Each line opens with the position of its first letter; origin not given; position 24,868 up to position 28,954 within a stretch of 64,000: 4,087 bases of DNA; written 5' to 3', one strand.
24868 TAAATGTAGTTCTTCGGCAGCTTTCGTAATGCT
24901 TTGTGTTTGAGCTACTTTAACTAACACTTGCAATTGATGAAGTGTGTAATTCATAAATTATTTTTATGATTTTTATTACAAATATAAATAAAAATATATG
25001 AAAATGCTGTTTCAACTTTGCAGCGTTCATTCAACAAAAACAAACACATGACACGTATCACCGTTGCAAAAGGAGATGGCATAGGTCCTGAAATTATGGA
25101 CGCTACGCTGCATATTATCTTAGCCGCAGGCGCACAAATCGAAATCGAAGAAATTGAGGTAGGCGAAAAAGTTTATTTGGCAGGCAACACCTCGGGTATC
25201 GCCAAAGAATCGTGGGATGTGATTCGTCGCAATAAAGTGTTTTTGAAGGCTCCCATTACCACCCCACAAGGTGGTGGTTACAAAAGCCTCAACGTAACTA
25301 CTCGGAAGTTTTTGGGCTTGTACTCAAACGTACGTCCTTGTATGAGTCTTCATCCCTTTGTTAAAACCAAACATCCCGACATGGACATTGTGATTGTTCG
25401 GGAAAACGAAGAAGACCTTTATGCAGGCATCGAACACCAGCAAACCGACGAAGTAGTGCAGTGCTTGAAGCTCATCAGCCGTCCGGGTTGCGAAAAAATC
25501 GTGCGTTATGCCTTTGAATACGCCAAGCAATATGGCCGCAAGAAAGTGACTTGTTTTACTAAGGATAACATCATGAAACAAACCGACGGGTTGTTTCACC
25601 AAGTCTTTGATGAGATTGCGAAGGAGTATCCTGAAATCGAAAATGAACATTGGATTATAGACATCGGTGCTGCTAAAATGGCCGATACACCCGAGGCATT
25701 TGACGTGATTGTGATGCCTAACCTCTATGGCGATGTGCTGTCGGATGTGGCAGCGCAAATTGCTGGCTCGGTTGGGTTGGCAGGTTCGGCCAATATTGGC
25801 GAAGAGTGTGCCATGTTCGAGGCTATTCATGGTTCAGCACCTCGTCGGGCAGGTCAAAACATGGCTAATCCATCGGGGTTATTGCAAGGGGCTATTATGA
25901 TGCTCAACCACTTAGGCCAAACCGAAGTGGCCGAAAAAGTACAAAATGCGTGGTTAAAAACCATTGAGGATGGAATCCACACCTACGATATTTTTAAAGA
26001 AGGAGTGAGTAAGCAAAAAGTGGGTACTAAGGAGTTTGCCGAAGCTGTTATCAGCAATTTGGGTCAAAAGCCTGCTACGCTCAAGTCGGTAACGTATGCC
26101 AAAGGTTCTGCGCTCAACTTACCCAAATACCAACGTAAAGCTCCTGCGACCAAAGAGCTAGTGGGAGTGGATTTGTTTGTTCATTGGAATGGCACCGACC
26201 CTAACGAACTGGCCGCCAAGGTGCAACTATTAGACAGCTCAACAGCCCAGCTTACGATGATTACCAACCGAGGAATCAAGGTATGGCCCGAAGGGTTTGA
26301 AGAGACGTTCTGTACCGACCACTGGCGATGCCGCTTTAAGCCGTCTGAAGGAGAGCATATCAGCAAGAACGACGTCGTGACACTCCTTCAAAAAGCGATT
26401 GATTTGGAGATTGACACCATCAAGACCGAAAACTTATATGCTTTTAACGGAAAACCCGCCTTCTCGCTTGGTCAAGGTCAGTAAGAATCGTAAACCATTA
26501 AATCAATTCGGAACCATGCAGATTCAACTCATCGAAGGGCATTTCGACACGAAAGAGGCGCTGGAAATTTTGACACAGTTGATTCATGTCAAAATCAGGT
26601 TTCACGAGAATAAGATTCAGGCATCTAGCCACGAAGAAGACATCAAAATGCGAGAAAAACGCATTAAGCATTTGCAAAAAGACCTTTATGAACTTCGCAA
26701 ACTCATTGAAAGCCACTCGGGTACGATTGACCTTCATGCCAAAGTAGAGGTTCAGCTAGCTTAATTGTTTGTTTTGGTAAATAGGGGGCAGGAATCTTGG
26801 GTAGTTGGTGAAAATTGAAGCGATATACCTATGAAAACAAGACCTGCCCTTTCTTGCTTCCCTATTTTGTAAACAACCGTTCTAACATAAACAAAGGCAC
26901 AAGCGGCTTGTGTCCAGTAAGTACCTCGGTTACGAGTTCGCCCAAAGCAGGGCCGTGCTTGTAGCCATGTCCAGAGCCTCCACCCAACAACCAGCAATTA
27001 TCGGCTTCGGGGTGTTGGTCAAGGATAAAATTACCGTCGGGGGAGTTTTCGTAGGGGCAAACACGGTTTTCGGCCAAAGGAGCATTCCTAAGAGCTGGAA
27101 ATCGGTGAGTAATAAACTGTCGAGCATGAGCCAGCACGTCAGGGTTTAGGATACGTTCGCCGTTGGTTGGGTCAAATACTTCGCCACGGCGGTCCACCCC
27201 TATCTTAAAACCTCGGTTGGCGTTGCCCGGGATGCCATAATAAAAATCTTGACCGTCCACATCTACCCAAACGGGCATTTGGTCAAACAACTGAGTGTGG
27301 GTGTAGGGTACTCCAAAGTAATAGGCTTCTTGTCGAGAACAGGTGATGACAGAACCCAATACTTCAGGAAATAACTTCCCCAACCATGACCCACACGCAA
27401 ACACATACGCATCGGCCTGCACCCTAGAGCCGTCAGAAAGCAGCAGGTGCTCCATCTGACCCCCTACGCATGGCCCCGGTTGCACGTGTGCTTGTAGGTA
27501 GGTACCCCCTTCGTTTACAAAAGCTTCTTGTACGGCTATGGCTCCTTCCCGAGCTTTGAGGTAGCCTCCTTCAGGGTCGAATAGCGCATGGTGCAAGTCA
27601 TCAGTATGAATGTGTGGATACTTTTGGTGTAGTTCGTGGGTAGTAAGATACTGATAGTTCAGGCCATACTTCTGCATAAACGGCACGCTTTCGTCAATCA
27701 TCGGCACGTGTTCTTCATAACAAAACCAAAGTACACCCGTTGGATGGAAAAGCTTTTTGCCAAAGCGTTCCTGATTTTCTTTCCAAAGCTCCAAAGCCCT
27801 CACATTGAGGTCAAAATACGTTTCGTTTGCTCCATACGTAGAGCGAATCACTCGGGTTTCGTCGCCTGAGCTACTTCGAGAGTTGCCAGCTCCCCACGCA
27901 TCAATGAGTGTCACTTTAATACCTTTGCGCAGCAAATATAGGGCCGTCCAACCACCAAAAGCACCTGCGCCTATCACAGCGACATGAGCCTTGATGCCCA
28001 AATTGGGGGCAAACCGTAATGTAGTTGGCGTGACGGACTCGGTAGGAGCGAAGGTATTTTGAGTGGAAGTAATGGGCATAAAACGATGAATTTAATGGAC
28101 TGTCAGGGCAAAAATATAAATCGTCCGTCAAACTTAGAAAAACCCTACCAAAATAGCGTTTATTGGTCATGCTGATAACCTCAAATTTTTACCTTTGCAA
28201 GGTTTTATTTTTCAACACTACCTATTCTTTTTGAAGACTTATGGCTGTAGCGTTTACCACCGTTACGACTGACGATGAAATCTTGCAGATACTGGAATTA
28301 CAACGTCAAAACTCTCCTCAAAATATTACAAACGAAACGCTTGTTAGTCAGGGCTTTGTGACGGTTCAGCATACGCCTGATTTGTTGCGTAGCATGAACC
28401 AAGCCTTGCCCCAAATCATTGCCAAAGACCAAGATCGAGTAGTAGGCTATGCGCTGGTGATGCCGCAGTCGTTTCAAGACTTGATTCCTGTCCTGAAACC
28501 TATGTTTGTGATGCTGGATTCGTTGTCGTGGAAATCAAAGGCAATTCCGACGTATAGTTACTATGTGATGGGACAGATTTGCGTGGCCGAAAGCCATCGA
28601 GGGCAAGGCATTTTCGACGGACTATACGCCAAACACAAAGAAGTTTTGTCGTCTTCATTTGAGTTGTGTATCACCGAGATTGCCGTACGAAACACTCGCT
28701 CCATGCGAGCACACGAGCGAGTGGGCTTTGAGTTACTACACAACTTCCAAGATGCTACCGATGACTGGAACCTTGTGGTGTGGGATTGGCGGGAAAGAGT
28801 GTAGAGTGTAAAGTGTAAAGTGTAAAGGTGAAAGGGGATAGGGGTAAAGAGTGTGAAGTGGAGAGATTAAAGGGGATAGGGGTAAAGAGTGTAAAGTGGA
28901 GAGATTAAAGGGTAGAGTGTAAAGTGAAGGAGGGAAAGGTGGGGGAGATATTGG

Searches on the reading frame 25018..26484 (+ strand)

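Call 66: search_protein_families(library=pfam, proteins=[window:25018-26484:+])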
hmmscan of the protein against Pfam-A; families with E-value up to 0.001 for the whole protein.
window:25018-26484:+ (488 aa): 2 families
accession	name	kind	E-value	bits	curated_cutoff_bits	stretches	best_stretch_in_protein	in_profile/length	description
PF00180.25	Iso_dh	-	6.6e-96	322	27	1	14-344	2-348/348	Isocitrate/isopropylmalate dehydrogenase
PF18324.6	Isocitrate_DH_C_bact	-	5.8e-46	155.5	25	1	379-488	1-110/110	Bacterial isocitrate dehydrogenase, C-terminal domain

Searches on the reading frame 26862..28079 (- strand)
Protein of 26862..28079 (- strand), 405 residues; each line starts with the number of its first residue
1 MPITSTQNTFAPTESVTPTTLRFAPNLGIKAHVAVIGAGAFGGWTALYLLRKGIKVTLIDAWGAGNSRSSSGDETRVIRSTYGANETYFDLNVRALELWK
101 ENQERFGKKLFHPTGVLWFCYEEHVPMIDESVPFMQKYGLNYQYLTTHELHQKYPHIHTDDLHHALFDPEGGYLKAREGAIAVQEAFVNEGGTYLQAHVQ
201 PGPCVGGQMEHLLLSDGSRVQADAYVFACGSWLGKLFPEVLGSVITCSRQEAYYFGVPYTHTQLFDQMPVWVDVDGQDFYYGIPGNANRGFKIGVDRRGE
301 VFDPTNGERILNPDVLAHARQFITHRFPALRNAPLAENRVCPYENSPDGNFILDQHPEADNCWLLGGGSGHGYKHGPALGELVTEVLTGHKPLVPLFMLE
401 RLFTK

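Call 66: search_protein_families(library=pfam, proteins=[window:26862-28079:-])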
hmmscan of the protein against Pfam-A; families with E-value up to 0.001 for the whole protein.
window:26862-28079:- (405 aa): 2 families
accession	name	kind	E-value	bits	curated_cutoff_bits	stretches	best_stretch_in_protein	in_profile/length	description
PF01266.30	DAO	-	1.3e-47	163.4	27.9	1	32-385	1-352/353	FAD dependent oxidoreductase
PF02558.23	ApbA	-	0.00054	20.1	22.2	1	33-63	1-31/150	Ketopantoate reductase PanE/ApbA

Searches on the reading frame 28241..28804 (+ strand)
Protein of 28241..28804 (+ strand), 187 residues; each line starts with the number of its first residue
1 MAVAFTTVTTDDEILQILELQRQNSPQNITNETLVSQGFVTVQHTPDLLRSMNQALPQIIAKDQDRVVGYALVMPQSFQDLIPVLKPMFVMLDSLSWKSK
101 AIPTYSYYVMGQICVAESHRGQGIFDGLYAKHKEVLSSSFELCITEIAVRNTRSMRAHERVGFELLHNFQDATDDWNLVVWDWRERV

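Call 66: search_protein_families(library=pfam, proteins=[window:28241-28804:+])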
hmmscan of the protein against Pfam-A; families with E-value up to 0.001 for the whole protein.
window:28241-28804:+ (187 aa): 1 family
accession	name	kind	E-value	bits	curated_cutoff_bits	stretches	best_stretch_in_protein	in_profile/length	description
PF00583.31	Acetyltransf_1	-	1.6e-05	25.6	20.7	1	54-163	31-116/116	Acetyltransferase (GNAT) family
